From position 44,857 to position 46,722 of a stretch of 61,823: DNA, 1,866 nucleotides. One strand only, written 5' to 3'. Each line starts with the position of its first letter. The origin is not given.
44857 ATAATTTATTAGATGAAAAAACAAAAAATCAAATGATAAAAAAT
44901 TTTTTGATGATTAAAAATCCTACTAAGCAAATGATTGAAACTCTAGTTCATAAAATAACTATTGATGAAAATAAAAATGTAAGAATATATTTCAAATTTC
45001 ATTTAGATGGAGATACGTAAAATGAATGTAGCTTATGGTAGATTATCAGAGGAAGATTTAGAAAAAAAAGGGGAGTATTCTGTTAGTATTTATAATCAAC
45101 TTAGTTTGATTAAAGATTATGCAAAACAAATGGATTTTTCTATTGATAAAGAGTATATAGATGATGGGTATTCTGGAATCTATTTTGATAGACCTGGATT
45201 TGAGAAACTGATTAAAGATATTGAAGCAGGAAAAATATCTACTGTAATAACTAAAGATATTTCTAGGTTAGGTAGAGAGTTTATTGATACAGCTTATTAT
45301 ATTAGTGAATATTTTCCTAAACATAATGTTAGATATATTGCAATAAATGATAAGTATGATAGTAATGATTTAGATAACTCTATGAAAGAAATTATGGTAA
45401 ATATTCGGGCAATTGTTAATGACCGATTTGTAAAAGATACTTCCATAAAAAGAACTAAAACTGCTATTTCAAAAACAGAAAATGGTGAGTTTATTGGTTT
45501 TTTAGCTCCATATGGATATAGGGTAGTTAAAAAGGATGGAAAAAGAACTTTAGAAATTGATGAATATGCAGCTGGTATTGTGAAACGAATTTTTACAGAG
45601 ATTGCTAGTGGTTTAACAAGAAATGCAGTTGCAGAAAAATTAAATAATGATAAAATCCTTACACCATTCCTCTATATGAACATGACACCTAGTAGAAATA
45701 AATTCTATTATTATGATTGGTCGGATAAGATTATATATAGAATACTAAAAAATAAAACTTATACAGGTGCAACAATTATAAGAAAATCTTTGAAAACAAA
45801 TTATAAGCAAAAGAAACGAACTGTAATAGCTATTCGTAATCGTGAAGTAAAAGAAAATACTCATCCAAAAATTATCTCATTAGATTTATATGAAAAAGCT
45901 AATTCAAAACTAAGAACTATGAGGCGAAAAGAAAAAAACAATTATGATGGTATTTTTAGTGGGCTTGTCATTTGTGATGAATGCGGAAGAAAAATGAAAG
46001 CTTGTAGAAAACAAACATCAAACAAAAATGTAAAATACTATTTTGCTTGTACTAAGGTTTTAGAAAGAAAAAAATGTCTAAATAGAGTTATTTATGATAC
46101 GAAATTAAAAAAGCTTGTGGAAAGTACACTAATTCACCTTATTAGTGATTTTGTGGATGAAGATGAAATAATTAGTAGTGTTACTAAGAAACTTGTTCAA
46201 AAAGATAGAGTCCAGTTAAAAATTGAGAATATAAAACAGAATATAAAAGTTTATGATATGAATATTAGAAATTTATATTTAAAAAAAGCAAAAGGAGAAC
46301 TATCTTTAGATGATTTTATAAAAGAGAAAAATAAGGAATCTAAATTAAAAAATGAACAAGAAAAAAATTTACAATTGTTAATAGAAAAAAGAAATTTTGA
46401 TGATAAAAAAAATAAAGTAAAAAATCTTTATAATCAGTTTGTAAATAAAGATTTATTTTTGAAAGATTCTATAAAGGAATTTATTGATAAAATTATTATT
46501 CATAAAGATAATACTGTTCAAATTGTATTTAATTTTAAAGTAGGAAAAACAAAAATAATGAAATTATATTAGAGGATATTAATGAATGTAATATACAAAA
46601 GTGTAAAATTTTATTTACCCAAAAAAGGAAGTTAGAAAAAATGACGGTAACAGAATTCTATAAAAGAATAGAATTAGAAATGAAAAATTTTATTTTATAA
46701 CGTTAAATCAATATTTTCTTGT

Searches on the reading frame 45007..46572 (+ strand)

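Call 46: search_protein_families(library=pfam, max_evalue=0.01, proteins=[window:45007-46572:+])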
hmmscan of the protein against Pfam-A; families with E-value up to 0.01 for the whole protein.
window:45007-46572:+ (521 aa): 3 families
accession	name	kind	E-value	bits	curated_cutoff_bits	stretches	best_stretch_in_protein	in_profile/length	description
PF00239.26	Resolvase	-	4.9e-21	75.8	23.3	1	8-156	2-138/145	Resolvase, N terminal domain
PF07508.19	Recombinase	-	3.3e-17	63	21.1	1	188-304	3-101/102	Recombinase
PF13408.12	Zn_ribbon_recom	-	1.2e-09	38.9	25.3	1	316-374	1-56/58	Recombinase zinc beta ribbon domain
